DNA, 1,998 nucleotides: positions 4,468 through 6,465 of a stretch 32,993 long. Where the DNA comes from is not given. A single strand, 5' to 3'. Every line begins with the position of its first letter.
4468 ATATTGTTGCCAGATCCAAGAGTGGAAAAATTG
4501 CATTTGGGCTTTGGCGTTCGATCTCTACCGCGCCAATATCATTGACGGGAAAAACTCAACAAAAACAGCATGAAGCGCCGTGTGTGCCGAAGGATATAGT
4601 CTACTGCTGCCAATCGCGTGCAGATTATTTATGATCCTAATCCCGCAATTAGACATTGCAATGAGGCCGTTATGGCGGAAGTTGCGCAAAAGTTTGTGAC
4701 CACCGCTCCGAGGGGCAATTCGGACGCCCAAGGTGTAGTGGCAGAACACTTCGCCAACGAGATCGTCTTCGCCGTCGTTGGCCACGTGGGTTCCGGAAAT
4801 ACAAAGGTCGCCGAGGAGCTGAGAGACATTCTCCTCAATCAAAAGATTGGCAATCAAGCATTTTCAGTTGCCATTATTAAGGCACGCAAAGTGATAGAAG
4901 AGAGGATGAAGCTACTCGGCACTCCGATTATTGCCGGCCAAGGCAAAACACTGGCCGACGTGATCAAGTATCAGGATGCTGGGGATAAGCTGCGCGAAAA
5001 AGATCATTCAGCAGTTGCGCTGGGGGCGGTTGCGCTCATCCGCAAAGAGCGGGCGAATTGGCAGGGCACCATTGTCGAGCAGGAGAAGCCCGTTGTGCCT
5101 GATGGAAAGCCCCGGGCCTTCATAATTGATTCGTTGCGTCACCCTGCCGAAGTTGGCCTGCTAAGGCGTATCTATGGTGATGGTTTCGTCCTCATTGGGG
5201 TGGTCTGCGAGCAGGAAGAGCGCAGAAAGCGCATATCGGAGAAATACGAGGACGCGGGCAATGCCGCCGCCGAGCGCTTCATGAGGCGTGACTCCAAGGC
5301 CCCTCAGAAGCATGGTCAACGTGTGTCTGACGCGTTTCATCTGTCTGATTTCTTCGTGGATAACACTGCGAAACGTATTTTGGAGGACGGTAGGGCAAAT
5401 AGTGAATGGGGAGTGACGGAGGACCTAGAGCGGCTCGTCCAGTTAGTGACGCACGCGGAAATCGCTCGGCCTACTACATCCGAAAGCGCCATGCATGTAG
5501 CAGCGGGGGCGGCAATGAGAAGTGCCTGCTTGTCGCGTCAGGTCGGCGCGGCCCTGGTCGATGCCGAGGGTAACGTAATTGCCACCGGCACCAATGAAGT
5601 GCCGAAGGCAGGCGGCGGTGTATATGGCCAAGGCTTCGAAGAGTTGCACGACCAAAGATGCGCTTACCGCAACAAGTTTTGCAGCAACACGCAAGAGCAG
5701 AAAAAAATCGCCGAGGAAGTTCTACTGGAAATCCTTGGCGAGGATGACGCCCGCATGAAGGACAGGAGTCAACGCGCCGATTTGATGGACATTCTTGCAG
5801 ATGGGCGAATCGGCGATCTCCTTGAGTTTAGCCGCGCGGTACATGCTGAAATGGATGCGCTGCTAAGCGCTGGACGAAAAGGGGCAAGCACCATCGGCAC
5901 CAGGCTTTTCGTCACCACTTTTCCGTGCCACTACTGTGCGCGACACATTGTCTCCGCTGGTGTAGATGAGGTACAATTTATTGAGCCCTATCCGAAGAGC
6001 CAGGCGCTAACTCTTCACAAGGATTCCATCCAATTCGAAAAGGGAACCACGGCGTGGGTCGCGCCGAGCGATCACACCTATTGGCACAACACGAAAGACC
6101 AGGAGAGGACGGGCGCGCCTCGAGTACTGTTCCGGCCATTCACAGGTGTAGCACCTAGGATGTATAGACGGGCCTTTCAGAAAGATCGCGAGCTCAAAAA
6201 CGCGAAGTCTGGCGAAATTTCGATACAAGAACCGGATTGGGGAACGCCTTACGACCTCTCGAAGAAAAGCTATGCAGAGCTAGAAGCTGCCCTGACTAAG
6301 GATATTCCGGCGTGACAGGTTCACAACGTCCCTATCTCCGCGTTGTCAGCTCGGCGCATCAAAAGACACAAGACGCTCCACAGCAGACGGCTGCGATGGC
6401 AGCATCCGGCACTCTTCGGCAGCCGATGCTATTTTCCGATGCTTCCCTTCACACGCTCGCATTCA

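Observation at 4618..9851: Kinase-like/cytidine-deaminase gene translationally coupled to a TIR-APAZ-pAgo fusion: candidate pAgo system with two nucleotide-pool effectors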

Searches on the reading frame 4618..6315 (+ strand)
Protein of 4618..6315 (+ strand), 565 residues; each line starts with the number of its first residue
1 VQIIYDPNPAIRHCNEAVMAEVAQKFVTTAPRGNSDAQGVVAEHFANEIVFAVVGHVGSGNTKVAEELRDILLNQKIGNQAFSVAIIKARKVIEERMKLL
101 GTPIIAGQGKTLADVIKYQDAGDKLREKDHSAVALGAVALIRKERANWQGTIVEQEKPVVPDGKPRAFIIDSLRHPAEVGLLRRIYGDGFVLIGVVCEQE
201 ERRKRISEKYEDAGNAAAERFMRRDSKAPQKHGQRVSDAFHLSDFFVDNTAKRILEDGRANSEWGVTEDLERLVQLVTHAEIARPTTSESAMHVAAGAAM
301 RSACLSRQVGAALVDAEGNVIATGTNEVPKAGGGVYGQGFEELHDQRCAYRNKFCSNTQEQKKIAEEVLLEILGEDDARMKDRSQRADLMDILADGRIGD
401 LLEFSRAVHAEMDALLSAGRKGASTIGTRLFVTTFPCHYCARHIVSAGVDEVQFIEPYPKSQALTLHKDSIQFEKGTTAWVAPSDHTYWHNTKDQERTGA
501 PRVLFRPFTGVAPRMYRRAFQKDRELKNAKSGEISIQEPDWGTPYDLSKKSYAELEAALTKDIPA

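Call 5: search_protein_families(library=pfam, proteins=[window:4618-6315:+], max_evalue=0.1)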
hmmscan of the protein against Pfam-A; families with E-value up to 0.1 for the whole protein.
window:4618-6315:+ (565 aa): 4 families
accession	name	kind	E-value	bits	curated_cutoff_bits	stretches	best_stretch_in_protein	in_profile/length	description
PF00383.29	dCMP_cyt_deam_1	-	1.2e-16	60.9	25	1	287-454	3-100/102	Cytidine and deoxycytidylate deaminase zinc-binding region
PF14437.12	MafB19-deam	-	4.3e-08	33.6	27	1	306-474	22-126/142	MafB19-like deaminase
PF14439.12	Bd3614-deam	-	1.9e-05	25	38.5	1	407-454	34-84/113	Bd3614-like deaminase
PF13238.12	AAA_18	-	0.056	14.3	29.4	0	53-213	3-116/128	AAA domain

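Call 6: search_protein_families(library=padloc, proteins=[window:4618-6315:+], max_evalue=0.1)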
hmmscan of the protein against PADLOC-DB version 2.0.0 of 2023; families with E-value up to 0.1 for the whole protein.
window:4618-6315:+ (565 aa): 1 family
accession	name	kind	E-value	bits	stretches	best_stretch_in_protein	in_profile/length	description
PDLC02373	dCTPase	-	1.6e-155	517.5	1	35-562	142-546/630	-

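Call 7: search_protein_families(library=ncbifam, proteins=[window:4618-6315:+], max_evalue=0.1)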
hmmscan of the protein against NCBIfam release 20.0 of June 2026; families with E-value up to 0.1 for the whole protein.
window:4618-6315:+ (565 aa): 3 families
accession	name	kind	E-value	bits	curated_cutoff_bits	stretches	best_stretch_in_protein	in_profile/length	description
NF041025.1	antiphage_deaminase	equivalog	1.3e-127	426.3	400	1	48-527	1-437/437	anti-phage dCTP deaminase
TIGR02571.1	ComEB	equivalog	3.9e-14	52.9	219.45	1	406-465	66-126/151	ComE operon protein 2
NF052459.1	OxoGTPPhMutT1Mycb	equivalog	0.043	12.9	475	1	64-127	196-260/292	8-oxo-(d)GTP phosphatase MutT1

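Call 28: find_homologous_proteins(query=window:4618-6315:+, max_evalue=1e-10)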
Query window:4618-6315:+ (565 aa): 4204 proteins with E <= 1e-10 among 8000 candidates; the best 120 are listed.
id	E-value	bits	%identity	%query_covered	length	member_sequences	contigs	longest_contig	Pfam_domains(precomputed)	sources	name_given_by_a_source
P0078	0.0e+0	1228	100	97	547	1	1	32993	PF00383.30,PF14437.13,PF14439.13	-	-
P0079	0.0e+0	1035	84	97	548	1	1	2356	PF00383.30,PF14437.13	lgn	-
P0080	1.6e-294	996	81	97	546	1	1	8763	PF00383.30,PF14437.13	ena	-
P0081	1.0e-293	993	81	97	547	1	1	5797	PF00383.30,PF14437.13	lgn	-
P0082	2.8e-290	982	79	97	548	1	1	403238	PF00383.30,PF14437.13,PF14439.13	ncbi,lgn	-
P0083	4.6e-286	968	79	96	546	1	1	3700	PF00383.30,PF14437.13,PF14439.13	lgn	-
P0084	9.4e-283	957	79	97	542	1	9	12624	PF00383.30,PF14437.13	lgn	-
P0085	7.8e-278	941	76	97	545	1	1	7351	PF00383.30,PF14437.13,PF14439.13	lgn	-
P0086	7.4e-268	908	74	97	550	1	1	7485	PF00383.30,PF14437.13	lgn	-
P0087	3.5e-267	906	74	97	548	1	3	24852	PF00383.30,PF14437.13,PF14439.13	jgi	jgi:deoxycytidylate deaminase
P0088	1.5e-258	877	71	96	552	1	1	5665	PF00383.30,PF14437.13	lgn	-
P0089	6.0e-258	875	71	97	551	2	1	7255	PF00383.30,PF14437.13,PF14439.13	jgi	jgi:deoxycytidylate deaminase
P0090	5.9e-256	869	71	97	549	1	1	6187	PF00383.30,PF14437.13,PF14439.13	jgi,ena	-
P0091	1.0e-252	858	71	96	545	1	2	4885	PF00383.30,PF14437.13,PF14439.13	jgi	jgi:deoxycytidylate deaminase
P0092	9.7e-251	852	71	94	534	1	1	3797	PF00383.30,PF14437.13,PF14439.13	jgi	jgi:deoxycytidylate deaminase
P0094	1.7e-247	841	70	96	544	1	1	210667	PF00383.30,PF14437.13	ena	-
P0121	6.2e-187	641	58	91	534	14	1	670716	PF00383.30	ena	-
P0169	7.1e-174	598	54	93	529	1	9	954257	PF00383.30,PF14437.13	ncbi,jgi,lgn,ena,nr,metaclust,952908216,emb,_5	ncbi:MAG: hypothetical protein CAF43_006470 [Nitrospira sp. CG24C]|jgi:deoxycytidylate deaminase|nr:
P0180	1.7e-172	593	54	94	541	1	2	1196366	PF00383.30,PF14437.13,PF14439.13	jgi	jgi:deoxycytidylate deaminase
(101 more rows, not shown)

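Call 29: find_encoding_contigs(protein=P0094, flank=8000, max_places=2)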
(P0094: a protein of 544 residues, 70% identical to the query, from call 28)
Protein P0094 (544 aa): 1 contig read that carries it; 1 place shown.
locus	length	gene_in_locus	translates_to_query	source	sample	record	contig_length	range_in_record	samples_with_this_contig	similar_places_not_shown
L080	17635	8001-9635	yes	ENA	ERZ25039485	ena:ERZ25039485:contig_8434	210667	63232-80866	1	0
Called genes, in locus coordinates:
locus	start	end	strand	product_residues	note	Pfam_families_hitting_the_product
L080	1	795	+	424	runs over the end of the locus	PF07992:Pyr_redox_2 (faint), PF01266:DAO, PF05834:Lycopene_cycl (faint), PF13450:NAD_binding_8 (weak), PF13454:NAD_binding_9 (faint)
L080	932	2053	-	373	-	PF03022:MRJP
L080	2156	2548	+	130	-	PF01638:HxlR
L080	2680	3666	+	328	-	PF13676:TIR_2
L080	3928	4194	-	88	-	-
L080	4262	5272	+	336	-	PF01479:S4, PF00849:PseudoU_synth_2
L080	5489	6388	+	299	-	PF00140:Sigma70_r1_2, PF04542:Sigma70_r2, PF04545:Sigma70_r4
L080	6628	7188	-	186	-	-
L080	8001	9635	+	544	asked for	PF00383:dCMP_cyt_deam_1, PF14437:MafB19-deam (weak)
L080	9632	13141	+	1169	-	PF13676:TIR_2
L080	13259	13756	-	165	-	-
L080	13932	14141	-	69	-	-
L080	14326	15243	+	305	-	PF05853:BKACE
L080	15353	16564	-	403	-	PF00990:GGDEF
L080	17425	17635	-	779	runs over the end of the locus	PF10030:DUF2272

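Call 30: find_encoding_contigs(protein=P0121, flank=8000, max_places=2)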
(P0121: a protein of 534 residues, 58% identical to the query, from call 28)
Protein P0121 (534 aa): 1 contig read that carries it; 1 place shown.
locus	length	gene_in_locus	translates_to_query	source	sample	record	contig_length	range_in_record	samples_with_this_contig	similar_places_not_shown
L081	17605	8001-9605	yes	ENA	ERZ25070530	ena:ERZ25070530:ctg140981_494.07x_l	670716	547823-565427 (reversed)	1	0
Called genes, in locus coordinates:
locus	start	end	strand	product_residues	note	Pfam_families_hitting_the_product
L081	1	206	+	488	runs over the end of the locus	-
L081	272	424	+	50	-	-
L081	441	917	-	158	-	PF07362:CcdA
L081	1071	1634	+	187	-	PF01765:RRF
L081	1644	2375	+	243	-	PF01255:Prenyltransf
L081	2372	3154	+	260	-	PF01148:CTP_transf_1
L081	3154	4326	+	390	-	PF02670:DXP_reductoisom, PF08436:DXP_redisom_C, PF13288:DXPR_C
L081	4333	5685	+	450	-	PF02163:Peptidase_M50, PF00595:PDZ (faint), PF13180:PDZ_2 (faint), PF17820:PDZ_6 (weak)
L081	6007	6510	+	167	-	-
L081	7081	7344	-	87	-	-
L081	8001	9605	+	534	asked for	PF00383:dCMP_cyt_deam_1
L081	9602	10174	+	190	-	-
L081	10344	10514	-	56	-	-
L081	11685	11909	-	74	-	-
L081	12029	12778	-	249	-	PF13391:HNH_2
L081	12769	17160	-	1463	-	PF02384:N6_Mtase (weak), PF07669:Eco57I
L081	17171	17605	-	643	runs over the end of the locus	PF00271:Helicase_C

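Call 31: find_encoding_contigs(protein=P0169, flank=8000, max_places=2)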
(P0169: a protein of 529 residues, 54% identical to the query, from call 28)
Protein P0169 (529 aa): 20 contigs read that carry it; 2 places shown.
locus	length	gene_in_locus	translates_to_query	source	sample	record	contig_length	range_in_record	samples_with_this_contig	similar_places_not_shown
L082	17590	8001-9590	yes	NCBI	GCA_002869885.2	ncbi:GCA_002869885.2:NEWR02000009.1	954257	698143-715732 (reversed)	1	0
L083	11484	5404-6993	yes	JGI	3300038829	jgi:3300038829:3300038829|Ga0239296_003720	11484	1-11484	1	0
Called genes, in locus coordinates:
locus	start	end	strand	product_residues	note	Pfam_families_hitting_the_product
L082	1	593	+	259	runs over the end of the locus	PF01061:ABC2_membrane, PF12698:ABC2_membrane_3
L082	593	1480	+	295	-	PF13369:Transglut_core2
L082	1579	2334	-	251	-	PF23023:Anti-Pycsar_Apyc1, PF00753:Lactamase_B (weak), PF12706:Lactamase_B_2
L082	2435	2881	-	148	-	PF01047:MarR, PF12802:MarR_2, PF13601:HTH_34 (weak)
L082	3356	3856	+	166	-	PF10543:ORF6N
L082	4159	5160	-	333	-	PF06167:Peptidase_M90, PF02810:SEC-C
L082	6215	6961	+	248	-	PF07505:DUF5131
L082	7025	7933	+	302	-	-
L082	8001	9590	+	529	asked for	PF00383:dCMP_cyt_deam_1, PF14437:MafB19-deam (weak)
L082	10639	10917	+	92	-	-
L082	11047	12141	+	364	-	PF00724:Oxidored_FMN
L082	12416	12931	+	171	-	PF01613:Flavin_Reduct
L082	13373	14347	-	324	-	PF02163:Peptidase_M50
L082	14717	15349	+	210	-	PF03130:HEAT_PBS (faint), PF13513:HEAT_EZ (faint), PF02985:HEAT (faint), PF13646:HEAT_2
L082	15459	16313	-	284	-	PF00149:Metallophos, PF12850:Metallophos_2 (weak)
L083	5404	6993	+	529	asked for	PF00383:dCMP_cyt_deam_1, PF14437:MafB19-deam (weak)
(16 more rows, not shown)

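Call 32: find_encoding_contigs(protein=P0180, flank=8000, max_places=2)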
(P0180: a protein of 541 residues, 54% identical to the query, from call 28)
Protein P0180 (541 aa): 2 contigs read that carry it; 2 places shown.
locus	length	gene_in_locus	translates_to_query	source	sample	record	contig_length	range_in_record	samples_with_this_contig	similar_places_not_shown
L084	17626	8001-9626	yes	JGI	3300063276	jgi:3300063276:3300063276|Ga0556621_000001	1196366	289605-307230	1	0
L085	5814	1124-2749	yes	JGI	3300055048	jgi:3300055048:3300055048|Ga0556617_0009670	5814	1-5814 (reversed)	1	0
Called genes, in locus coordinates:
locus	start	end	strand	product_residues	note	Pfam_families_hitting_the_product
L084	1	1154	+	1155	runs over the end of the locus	PF02463:SMC_N, PF13175:AAA_15 (weak), PF13304:AAA_21 (faint), PF13476:AAA_23, PF06470:SMC_hinge (faint)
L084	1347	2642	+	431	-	PF00815:Histidinol_dh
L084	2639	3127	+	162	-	PF06793:UPF0262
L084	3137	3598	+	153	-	PF01451:LMWPc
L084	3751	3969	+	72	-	PF01176:eIF-1a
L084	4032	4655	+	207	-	PF02545:Maf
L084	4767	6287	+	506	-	PF00501:AMP-binding, PF13193:AMP-binding_C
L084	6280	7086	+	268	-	PF00106:adh_short, PF13561:adh_short_C2, PF23441:SDR (weak)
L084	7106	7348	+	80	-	PF03884:YacG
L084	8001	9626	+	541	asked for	PF00383:dCMP_cyt_deam_1, PF14439:Bd3614-deam (faint), PF14437:MafB19-deam (weak)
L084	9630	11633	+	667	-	PF13676:TIR_2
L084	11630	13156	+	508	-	-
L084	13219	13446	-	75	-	-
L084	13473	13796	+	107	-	-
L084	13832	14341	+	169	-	-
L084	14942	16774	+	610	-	-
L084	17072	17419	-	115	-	PF13560:HTH_31, PF01381:HTH_3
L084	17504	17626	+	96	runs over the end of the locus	-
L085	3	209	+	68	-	?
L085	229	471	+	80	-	PF03884:YacG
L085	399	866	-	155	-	-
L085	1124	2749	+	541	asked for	PF00383:dCMP_cyt_deam_1, PF14439:Bd3614-deam (faint), PF14437:MafB19-deam (weak)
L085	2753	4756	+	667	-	PF13676:TIR_2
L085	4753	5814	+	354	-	?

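Call 40: search_solved_structures(query=window:4672-6315:+, max_evalue=0.001, show_alignments=1)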
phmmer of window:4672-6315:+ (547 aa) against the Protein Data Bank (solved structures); distinct sequences matched with E-value up to 0.001: 5.
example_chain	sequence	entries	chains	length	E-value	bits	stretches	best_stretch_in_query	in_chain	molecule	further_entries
1vq2_A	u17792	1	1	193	1.3e-09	40.8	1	388-444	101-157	DEOXYCYTIDYLATE DEAMINASE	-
2hvv_A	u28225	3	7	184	5.6e-08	35.5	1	387-440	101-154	deoxycytidylate deaminase | Putative deoxycytidylate deaminase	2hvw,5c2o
2w4l_A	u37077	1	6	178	4.6e-07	32.4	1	386-443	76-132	DEOXYCYTIDYLATE DEAMINASE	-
4p9c_A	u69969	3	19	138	1.2e-05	27.7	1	389-445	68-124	Deoxycytidylate deaminase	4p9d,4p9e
7fh4_A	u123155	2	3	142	1.7e-05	27.2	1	384-444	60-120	CMP/dCMP-type deaminase domain-containing protein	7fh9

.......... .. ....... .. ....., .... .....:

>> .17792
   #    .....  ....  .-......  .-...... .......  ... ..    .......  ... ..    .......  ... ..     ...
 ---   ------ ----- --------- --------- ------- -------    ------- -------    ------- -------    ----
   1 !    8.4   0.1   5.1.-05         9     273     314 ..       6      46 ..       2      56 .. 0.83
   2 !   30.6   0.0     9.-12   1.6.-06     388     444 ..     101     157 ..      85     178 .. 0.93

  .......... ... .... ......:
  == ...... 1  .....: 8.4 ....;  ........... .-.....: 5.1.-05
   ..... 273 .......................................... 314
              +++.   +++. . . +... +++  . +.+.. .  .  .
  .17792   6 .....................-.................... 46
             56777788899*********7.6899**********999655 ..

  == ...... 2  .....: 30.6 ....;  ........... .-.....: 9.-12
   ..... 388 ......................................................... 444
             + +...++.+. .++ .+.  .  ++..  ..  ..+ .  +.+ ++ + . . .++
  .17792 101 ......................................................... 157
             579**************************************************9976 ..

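Call 58: search_dna_similar(query=window:4672-6312:+, collection=plasmids, mode=protein, rows=spread, max_rows=40, max_evalue=1e-20)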
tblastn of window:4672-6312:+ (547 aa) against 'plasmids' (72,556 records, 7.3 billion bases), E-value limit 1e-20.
Records with a match: 52; places in all: 52; records where one place covers at least 80% of the query: 23.
Best place of each record, by identity: <60% 52.
By first word of the organism name: Klebsiella 25; Escherichia 13; Vibrio 3; Rhizobium 2; Pseudosulfitobacter 1; Photobacterium 1; Pantoea 1; Rhodococcus 1; Azospirillum 1; Pararhizobium 1; and 3 more.
By predicted mobility (MOB-suite, as given by PLSDB): non-mobilizable 33; conjugative 15; mobilizable 4.
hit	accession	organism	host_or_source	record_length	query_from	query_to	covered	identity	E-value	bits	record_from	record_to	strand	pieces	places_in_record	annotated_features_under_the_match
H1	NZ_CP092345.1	Rhizobium gallicum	Phaseolus vulgaris,Cell culture,nodule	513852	17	543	96%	57.6%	3e-159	588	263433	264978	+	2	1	hypothetical protein | deaminase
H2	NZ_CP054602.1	Pseudosulfitobacter pseudonitzschiae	surface sea water,shallow sea, symbosis ...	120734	20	545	96%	45.6%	6e-135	440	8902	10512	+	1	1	anti-phage dCTP deaminase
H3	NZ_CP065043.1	Photobacterium damselae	Seriola lalandi,cell culture,caudal ...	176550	7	541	98%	33.6%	3e-69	249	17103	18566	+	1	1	anti-phage dCTP deaminase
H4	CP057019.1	Escherichia coli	culture,Pooled cattle faecal samples ...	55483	1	545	100%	32.6%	8e-71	254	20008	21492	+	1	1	deoxycytidylate deaminase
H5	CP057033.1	Escherichia coli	culture,Pooled cattle faecal samples ...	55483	1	545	100%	32.6%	8e-71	254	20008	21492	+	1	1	deoxycytidylate deaminase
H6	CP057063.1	Escherichia coli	culture,Pooled cattle faecal samples ...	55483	1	545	100%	32.6%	8e-71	254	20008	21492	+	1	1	deoxycytidylate deaminase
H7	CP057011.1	Escherichia coli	culture,Pooled cattle faecal samples ...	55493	1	545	100%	32.6%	8e-71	254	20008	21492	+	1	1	deoxycytidylate deaminase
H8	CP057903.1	Escherichia coli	culture,Pooled sheep faecal samples ...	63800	1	545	100%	32.6%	3e-70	252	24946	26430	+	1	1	deoxycytidylate deaminase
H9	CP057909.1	Escherichia coli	culture,Pooled sheep faecal samples ...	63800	1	545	100%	32.6%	3e-70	252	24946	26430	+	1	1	deoxycytidylate deaminase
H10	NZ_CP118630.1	Pantoea dispersa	Pure isolate,soil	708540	30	545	94%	34.2%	7e-67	242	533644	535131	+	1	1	anti-phage dCTP deaminase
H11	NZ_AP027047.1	Vibrio nigripulchritudo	Penaeus vannamei,cell ...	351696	29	502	87%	34.3%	6e-66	239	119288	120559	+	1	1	anti-phage dCTP deaminase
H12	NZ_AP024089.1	Vibrio nigripulchritudo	-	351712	29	502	87%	34.3%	6e-66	239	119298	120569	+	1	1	anti-phage dCTP deaminase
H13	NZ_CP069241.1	Rhodococcus sp. USK13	cell culture,Sand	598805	29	502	87%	33.2%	7e-53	201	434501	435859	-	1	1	hypothetical protein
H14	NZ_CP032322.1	Azospirillum argentinense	soil sample,Agricultural field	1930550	30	515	89%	31.5%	5e-53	202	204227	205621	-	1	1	record has no annotation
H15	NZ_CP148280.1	Escherichia coli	Dog,single cell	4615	30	512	88%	31.1%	1e-60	223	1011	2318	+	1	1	anti-phage dCTP deaminase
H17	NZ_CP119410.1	Pararhizobium gei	cell culture,Geum aleppicum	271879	30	504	87%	31.3%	1e-52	201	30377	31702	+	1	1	anti-phage dCTP deaminase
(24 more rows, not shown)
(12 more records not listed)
